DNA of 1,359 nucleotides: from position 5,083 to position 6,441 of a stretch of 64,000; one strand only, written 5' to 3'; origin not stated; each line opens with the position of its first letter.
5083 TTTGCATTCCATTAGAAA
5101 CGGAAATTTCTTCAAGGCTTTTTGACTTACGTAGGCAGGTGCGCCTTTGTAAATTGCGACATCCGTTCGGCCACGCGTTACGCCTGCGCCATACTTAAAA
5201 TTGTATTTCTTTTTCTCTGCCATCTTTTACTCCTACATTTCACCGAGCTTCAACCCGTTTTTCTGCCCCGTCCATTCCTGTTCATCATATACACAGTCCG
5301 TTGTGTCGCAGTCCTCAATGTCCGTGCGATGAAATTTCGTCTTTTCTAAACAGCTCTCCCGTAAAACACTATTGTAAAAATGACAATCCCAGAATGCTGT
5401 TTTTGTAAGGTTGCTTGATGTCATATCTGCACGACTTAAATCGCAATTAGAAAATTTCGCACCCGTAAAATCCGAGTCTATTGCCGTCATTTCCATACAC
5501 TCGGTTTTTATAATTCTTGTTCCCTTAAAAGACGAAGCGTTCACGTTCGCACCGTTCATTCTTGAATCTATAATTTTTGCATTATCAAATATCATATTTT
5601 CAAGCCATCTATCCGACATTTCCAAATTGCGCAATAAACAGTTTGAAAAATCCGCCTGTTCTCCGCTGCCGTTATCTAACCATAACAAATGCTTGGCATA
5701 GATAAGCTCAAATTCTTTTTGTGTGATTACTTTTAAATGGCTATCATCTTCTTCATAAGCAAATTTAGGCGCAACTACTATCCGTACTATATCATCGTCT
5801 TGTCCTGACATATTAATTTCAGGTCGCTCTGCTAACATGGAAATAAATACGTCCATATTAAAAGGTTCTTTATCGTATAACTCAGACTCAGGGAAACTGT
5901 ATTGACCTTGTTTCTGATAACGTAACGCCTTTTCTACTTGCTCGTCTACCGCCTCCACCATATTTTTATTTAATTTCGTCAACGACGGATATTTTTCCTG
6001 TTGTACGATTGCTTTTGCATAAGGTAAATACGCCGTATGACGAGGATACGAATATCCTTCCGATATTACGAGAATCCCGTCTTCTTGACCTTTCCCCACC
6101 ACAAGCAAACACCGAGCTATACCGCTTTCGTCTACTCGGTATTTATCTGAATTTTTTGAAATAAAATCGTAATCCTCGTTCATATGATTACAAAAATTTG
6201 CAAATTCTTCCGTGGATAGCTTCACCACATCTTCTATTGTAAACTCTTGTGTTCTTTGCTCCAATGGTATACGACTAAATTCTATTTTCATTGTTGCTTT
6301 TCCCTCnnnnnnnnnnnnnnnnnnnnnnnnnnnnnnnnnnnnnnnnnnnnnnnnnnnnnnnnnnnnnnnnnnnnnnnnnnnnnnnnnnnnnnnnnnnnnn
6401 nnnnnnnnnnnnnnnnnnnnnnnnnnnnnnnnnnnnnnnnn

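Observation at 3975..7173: Candidate leading-region anti-defence cassette next to oriT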

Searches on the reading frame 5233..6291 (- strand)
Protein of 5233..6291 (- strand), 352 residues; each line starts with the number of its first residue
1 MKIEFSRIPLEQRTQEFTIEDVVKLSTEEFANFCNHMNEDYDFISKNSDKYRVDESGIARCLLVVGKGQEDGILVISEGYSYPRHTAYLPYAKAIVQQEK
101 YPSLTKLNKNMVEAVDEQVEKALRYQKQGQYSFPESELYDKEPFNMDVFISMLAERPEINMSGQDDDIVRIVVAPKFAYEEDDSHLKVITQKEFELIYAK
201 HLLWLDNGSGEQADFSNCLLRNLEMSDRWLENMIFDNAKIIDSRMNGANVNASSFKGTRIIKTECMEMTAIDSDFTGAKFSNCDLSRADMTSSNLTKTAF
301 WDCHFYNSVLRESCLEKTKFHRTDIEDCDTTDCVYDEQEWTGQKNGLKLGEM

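Call 5: search_protein_families(library=pfam, proteins=[window:5233-6291:-], max_evalue=0.1)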
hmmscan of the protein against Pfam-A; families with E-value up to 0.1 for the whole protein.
window:5233-6291:- (352 aa): 5 families
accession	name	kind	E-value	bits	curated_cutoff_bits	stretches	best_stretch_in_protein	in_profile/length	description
PF00805.28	Pentapeptide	-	6.6e-13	48.4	20.2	2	272-299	5-32/40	Pentapeptide repeats (8 copies)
PF13599.13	Pentapeptide_4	-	1.9e-11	44.3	38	2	274-334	2-62/78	Pentapeptide repeat region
PF19854.4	DUF6329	-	7.8e-11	41.9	26.8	1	57-93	1-37/39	Family of unknown function (DUF6329)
PF13576.12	Pentapeptide_3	-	2.2e-06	28.2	27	1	275-308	1-36/48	Pentapeptide repeats (9 copies)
PF23894.2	LD_SV2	-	0.058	14.2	29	1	230-308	17-90/92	SV2A/B/C luminal domain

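Call 6: search_protein_families(library=ncbifam, proteins=[window:5233-6291:-], max_evalue=0.1)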
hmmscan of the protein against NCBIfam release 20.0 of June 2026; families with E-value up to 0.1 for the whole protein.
window:5233-6291:- (352 aa): 17 families
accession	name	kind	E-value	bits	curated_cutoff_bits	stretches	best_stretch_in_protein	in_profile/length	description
NF047416.1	penta_HetL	equivalog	2e-10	40.5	260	1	211-328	71-186/218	heterocyst differentiation pentapeptide repeat protein HetL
NF011743.0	PRK15196.1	equivalog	1.9e-06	27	354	1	223-333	197-312/350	type III secretion system effector PipB2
NF051894.1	anti_phage_HalA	equivalog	5.2e-06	25.9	250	1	277-344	71-128/338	anti-phage Hailong system effector protein HalA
NF033086.2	penta_rpt_Qnr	equivalog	1.5e-05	24.8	240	1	273-333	10-66/211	Qnr family pentapeptide repeat protein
NF052603.1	penta_Alr5209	equivalog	2.8e-05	24.2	125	1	274-327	44-97/113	Alr5209 family pentapeptide repeat protein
NF012151.0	penta_rpt_QnrAS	exception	4e-05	23.8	490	0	276-333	19-72/218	QnrAS family quinolone resistance pentapeptide repeat protein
NF000139.2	penta_rpt_QnrD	exception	9.7e-05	22.4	425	1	274-331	14-72/214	QnrD family quinolone resistance pentapeptide repeat protein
NF000349.1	mfpA_AE000516.2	equivalog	0.0001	22.2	360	1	210-340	24-154/183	pentapeptide repeat protein MfpA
NF038182.1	penta_rpt_SmQnr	exception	0.00015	21.7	460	2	273-335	14-77/215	SmQnr family pentapeptide repeat protein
NF000421.1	penta_rpt_QnrVC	exception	0.00036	20.5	460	2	216-305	4-94/218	QnrVC family quinolone resistance pentapeptide repeat protein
NF011744.0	PRK15197.1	equivalog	0.00056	19.2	274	1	212-311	163-257/291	SPI-2 type III secretion system effector PipB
NF033375.2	penta_rpt_QnrE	exception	0.00068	19.7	480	1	274-333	14-69/214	QnrE family quinolone resistance pentapeptide repeat protein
NF007264.0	PRK09718.1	equivalog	0.0029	16.5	326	1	207-289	154-234/512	SopA family protein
NF000071.4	penta_rpt_QnrA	exception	0.0031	17.3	450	1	279-329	7-58/218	QnrA family quinolone resistance pentapeptide repeat protein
NF000056.3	penta_rpt_QnrS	exception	0.011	15.5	460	1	221-306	9-95/218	QnrS family quinolone resistance pentapeptide repeat protein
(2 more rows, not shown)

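Call 11: search_protein_families(library=phrogs, proteins=[window:5233-6291:-], max_evalue=0.01)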
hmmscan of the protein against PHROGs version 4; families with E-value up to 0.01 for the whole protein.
window:5233-6291:- (352 aa): 8 families
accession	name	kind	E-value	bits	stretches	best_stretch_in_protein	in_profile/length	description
phrog_21303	-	unknown function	8.3e-21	75.3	1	1-91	1-94/101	-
phrog_15350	-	unknown function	5.9e-12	46.2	1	212-333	114-229/494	-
phrog_12514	-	unknown function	6.4e-10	39.9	2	262-336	124-197/287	-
phrog_923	-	unknown function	2.1e-09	36.7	1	180-329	758-904/990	-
phrog_7713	-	unknown function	1.8e-05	25.4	0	188-267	3-86/103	-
phrog_30240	-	unknown function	0.00015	21.7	1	231-326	91-186/438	-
phrog_31265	-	unknown function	0.0032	18.4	1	212-317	38-143/264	-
phrog_30747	-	unknown function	0.0047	16.9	0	207-285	73-149/431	-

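Call 85: search_dna_similar(query=window:5233-6291:-, collection=plasmids, mode=protein, max_rows=15, max_evalue=0.001)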
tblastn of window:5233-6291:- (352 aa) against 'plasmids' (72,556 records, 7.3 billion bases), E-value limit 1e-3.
Records with a match: 16; places in all: 17; records where one place covers at least 80% of the query: 0.
Best place of each record, by identity: <60% 16.
By first word of the organism name: Methylocella 2; Vibrio 2; Subdoligranulum 1; Tenericutes 1; Ruegeria 1; Actinarchaeum 1; Haloquadratum 1; Peptoclostridium 1; Natrinema 1; Escherichia 1; and 4 more.
By predicted mobility (MOB-suite, as given by PLSDB): non-mobilizable 14; conjugative 1; mobilizable 1.
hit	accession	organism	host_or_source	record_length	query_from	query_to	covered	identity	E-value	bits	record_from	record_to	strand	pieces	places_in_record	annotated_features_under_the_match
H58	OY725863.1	Subdoligranulum variabile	-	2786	5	189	53%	24.6%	4e-4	50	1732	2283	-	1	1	record has no annotation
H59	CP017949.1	Tenericutes bacterium MO-XQ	Cell culture,subseafloor sediment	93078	1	99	28%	40.2%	4e-8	62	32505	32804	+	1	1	hypothetical protein (x2)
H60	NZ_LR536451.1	Methylocella tundrae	-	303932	212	348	39%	28.3%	2e-5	54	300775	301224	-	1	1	pentapeptide repeat-containing protein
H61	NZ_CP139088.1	Methylocella tundrae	Single cell,tundra wetland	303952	212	348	39%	28.3%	2e-5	54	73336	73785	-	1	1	pentapeptide repeat-containing protein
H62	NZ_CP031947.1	Ruegeria sp. AD91A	-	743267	203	333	37%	28.8%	1e-4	51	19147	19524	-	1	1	pentapeptide repeat-containing protein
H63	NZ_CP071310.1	Actinarchaeum halophilum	soil,soil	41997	213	336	35%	29.6%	4e-4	50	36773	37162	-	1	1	pentapeptide repeat-containing protein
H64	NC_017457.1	Haloquadratum walsbyi C23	-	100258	213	333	34%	29.5%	9e-9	65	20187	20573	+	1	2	pentapeptide repeat-containing protein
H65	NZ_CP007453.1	Peptoclostridium acidaminophilum DSM 3953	black mud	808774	12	98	25%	40.2%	4e-11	72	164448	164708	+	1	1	DUF5049 domain-containing protein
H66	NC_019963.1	Natrinema pellirubrum DSM 15624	-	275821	212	330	34%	28.2%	9e-4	49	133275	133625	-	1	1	pentapeptide repeat-containing protein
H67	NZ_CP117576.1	Escherichia albertii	whole organism,bird (unidentified ...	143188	213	328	33%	28.1%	4e-5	53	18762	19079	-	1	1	DUF2169 domain-containing protein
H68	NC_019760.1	Allocoleopsis franciscana PCC 7113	-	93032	214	342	37%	24.8%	2e-4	51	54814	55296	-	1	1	pentapeptide repeat-containing protein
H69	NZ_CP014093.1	Vibrio diabolicus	Homo sapiens,blister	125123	186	324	39%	23.0%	3e-4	50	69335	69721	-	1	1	pentapeptide repeat-containing protein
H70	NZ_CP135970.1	Vibrio alginolyticus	Apostichopus japonicus,cell culture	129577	186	324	39%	23.0%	3e-4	50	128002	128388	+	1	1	pentapeptide repeat-containing protein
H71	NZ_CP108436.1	Streptomyces sp. NBC_01281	-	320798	213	323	32%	27.7%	5e-4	50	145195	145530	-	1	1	pentapeptide repeat-containing protein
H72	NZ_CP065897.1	Paracoccus marcusii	Cancer pagurus,whole ...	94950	214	332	34%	24.2%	3e-4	50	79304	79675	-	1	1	pentapeptide repeat-containing protein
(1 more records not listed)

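Call 107: search_protein_families(library=padloc, proteins=[window:5233-6291:-], max_evalue=0.01)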
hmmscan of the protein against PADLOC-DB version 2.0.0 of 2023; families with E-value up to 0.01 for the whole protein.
window:5233-6291:- (352 aa): 1 family
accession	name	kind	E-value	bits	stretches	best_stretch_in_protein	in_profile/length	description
PDLC02975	WH_III-A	-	0.008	14.6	0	13-87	18-91/103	-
